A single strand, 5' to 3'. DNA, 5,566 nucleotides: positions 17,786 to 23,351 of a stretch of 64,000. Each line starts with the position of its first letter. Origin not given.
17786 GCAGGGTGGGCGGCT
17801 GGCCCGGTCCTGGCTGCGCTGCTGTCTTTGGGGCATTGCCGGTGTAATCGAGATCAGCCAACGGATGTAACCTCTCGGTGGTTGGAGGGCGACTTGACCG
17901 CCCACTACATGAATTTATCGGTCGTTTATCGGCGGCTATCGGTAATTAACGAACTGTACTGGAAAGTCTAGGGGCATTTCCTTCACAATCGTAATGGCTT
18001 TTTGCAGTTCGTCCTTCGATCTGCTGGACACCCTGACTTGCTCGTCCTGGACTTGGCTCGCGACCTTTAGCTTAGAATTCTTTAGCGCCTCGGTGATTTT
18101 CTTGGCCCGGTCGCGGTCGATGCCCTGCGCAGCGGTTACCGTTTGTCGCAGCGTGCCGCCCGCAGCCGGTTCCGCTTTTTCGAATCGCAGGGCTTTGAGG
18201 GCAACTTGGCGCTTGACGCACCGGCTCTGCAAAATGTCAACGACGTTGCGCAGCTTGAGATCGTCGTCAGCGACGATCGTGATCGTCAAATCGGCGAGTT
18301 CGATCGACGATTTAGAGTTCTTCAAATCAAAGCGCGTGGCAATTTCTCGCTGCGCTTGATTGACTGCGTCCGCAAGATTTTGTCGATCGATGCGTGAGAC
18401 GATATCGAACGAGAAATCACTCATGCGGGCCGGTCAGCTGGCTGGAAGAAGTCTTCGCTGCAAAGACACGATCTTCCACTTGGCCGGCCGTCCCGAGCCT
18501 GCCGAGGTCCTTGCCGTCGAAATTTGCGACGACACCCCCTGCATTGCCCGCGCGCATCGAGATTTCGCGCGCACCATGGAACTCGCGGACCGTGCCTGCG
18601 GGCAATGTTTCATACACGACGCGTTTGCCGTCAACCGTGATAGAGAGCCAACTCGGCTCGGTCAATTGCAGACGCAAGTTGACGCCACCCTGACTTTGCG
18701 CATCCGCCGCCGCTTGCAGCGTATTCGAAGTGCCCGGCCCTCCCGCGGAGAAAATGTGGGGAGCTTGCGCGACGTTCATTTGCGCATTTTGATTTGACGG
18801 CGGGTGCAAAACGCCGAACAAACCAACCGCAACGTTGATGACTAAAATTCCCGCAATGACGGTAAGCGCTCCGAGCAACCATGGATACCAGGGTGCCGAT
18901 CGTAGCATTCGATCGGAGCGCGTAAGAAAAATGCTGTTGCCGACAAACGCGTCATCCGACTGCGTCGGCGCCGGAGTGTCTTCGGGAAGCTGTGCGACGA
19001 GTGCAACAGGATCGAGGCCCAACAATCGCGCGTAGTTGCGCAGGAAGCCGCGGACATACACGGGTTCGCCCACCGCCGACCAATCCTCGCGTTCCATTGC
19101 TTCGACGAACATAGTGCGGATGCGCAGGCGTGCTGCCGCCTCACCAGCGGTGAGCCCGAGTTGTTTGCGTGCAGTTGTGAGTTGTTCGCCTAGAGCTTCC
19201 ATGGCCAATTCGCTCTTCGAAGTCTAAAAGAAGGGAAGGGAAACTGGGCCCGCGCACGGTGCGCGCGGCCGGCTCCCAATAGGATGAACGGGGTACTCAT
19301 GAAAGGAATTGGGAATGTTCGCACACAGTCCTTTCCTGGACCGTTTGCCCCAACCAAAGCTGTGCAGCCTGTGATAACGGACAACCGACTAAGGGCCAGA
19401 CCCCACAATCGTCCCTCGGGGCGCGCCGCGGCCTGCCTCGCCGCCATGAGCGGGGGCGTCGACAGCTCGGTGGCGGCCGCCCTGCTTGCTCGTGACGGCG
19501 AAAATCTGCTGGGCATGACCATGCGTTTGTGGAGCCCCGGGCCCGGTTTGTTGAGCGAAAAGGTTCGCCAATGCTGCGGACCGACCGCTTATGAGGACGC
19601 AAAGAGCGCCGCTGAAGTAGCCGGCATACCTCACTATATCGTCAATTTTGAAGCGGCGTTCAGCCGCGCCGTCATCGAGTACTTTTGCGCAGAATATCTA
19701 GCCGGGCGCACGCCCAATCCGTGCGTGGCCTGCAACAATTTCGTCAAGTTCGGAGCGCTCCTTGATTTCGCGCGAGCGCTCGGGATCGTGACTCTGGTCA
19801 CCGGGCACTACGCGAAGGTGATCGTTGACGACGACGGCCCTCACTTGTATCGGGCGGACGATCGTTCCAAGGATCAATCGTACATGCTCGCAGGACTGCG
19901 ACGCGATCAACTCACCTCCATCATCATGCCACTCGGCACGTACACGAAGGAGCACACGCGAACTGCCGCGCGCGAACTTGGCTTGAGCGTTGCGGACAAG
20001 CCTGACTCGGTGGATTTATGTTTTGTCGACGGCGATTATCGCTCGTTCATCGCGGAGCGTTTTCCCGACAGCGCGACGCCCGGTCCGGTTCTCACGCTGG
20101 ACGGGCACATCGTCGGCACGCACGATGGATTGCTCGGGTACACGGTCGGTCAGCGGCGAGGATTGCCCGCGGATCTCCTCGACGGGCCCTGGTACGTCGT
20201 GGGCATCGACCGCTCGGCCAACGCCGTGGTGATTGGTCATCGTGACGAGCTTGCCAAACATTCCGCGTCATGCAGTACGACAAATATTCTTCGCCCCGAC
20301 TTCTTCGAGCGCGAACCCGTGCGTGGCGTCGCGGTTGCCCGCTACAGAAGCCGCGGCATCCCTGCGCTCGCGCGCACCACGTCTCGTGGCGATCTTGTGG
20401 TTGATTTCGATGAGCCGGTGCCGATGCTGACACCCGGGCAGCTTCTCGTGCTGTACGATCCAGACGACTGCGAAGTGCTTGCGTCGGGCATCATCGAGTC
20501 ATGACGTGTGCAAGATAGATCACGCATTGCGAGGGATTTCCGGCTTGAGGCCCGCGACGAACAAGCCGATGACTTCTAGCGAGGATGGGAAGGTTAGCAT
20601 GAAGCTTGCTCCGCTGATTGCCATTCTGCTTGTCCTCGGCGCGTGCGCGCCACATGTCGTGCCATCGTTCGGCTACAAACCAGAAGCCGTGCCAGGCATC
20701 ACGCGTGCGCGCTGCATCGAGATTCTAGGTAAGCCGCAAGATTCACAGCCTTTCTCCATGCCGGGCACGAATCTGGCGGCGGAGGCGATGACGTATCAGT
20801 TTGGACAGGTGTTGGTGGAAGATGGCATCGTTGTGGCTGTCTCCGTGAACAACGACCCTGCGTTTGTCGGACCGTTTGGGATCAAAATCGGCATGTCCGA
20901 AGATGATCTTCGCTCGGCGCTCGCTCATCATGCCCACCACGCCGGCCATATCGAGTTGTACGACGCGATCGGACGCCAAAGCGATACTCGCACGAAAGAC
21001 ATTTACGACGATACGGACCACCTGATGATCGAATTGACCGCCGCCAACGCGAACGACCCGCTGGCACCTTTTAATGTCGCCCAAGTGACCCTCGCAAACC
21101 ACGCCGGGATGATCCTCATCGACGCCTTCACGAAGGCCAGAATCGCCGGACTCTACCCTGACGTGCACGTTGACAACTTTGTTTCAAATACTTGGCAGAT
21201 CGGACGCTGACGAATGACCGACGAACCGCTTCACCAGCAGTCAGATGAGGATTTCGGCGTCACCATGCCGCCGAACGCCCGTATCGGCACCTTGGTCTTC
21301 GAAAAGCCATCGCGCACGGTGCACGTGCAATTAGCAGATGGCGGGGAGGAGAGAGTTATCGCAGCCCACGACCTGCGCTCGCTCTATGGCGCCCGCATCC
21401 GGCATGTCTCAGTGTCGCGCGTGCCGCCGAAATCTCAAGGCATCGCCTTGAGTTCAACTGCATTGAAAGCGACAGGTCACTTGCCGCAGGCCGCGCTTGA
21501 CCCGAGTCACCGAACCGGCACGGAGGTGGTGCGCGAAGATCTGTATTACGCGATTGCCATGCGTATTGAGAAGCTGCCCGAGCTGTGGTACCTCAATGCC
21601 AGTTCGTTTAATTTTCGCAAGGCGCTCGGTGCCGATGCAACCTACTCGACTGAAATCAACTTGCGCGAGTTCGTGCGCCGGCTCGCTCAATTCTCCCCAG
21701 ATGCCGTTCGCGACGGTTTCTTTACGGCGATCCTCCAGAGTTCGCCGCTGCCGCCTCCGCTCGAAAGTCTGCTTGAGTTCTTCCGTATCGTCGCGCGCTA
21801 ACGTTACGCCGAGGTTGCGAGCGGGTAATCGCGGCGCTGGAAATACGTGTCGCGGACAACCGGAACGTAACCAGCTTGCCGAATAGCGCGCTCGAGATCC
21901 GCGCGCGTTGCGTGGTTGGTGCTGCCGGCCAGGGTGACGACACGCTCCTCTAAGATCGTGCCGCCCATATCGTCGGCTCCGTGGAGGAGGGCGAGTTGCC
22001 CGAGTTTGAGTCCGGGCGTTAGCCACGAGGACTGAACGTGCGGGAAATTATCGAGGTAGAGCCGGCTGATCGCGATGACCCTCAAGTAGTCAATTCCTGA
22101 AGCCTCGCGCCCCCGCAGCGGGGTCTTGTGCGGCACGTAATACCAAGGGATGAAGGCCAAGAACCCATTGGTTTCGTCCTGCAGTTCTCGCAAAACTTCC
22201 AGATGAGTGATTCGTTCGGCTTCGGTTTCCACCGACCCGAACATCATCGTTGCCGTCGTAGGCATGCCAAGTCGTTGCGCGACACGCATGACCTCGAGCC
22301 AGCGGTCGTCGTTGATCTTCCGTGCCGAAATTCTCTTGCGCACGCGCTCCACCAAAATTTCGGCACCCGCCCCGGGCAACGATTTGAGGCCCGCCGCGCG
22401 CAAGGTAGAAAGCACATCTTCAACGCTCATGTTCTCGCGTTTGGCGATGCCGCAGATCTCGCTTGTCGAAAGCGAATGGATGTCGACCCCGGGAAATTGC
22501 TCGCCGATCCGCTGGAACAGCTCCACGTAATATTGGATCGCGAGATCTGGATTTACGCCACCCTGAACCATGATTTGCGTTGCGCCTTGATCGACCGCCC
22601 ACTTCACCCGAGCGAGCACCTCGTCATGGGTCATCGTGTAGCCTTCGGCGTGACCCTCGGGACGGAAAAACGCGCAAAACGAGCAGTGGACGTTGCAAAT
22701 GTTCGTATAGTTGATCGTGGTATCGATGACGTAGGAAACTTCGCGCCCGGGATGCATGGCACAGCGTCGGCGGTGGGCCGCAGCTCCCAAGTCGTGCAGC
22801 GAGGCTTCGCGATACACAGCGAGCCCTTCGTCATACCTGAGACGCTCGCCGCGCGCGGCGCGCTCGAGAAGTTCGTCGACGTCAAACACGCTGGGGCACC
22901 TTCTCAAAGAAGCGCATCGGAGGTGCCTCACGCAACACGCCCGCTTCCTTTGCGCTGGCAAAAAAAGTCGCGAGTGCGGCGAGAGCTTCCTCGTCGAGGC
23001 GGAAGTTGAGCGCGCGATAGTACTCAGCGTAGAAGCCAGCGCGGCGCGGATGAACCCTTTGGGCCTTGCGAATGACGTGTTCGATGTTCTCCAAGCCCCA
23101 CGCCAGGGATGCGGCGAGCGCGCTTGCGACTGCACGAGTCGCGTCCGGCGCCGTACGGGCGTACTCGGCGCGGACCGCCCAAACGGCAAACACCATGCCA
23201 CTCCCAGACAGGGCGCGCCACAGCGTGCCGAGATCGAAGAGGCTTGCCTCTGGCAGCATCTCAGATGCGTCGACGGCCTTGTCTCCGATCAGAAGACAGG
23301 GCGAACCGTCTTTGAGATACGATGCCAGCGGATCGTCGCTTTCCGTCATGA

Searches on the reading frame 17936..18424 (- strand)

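Call 35: search_protein_families(library=ncbifam, proteins=[window:17936-18424:-], max_evalue=0.001)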
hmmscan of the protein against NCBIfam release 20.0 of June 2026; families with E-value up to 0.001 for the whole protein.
window:17936-18424:- (162 aa): 1 family
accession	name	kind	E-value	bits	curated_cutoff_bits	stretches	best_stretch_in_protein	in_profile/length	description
NF003819.0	PRK05412.1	equivalog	2.6e-56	190.2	146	1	2-162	2-163/164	YajQ family cyclic di-GMP-binding protein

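Call 36: search_protein_families(library=pfam, proteins=[window:17936-18424:-], max_evalue=0.001)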
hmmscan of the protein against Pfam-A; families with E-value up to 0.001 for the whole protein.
window:17936-18424:- (162 aa): 1 family
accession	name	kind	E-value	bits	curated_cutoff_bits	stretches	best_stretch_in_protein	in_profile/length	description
PF04461.18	DUF520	-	1.8e-57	194.4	23.2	1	5-162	2-161/161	Protein of unknown function (DUF520)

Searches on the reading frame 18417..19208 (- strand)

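Call 36: search_protein_families(library=pfam, proteins=[window:18417-19208:-], max_evalue=0.001)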
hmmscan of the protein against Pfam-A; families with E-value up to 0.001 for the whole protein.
window:18417-19208:- (263 aa): 3 families
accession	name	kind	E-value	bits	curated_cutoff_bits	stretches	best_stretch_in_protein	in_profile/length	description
PF13413.12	HTH_25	-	2e-21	76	24.6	1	9-69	1-61/62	Helix-turn-helix domain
PF13464.11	RodZ_C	-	4.3e-16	59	23.9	1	179-245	1-69/72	RodZ C-terminal domain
PF13560.12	HTH_31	-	0.00023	21.9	27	1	5-69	1-60/64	Helix-turn-helix domain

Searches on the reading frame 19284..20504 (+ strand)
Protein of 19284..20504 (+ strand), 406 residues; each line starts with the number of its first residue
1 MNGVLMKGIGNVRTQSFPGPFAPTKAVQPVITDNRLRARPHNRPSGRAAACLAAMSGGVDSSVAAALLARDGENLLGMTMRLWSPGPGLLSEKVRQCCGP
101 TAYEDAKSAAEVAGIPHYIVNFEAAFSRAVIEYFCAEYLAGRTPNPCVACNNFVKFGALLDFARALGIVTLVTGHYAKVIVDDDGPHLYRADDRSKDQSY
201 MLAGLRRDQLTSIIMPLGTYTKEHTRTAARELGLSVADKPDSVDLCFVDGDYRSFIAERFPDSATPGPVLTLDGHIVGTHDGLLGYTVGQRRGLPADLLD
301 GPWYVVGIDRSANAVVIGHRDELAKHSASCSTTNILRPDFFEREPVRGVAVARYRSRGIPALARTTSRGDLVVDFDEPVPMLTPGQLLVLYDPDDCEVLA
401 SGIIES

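Call 24: search_protein_families(library=pfam, proteins=[window:19284-20504:+], max_evalue=0.00001)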
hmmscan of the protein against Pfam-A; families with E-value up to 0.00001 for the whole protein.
window:19284-20504:+ (406 aa): 3 families
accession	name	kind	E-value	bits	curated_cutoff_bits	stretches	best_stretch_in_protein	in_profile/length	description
PF03054.22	tRNA_Me_trans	-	1.3e-65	221.3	20.6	1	52-249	4-201/202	tRNA methyl transferase HUP domain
PF20259.3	tRNA_Me_trans_M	-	1.9e-17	63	27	1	254-319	2-66/66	tRNA methyl transferase PRC-barrel domain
PF20258.4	tRNA_Me_trans_C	-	1.8e-07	31.8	20.6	1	344-404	19-77/77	Aminomethyltransferase beta-barrel domain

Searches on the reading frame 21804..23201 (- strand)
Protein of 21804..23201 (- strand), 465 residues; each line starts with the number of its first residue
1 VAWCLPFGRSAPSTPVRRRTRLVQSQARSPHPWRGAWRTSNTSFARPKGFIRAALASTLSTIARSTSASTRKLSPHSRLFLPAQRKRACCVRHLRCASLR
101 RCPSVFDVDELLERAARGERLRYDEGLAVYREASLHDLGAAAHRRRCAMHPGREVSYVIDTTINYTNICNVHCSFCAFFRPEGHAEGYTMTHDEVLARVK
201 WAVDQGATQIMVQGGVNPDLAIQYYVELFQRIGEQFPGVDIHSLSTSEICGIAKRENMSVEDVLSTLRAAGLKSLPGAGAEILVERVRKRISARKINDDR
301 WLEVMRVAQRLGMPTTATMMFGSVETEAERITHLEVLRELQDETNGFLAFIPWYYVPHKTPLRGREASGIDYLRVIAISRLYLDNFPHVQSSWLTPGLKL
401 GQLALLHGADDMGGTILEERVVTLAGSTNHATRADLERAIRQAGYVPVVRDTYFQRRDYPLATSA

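Call 24: search_protein_families(library=pfam, proteins=[window:21804-23201:-], max_evalue=0.00001)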
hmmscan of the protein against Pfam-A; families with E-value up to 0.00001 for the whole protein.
window:21804-23201:- (465 aa): 2 families
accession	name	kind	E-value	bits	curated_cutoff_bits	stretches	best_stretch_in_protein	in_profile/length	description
PF19288.4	CofH_C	-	3.7e-28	98.3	27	1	345-461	2-123/125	CofH/MqnC C-terminal region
PF04055.27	Radical_SAM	-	8.9e-22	78.5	29.5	1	163-335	1-164/166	Radical SAM superfamily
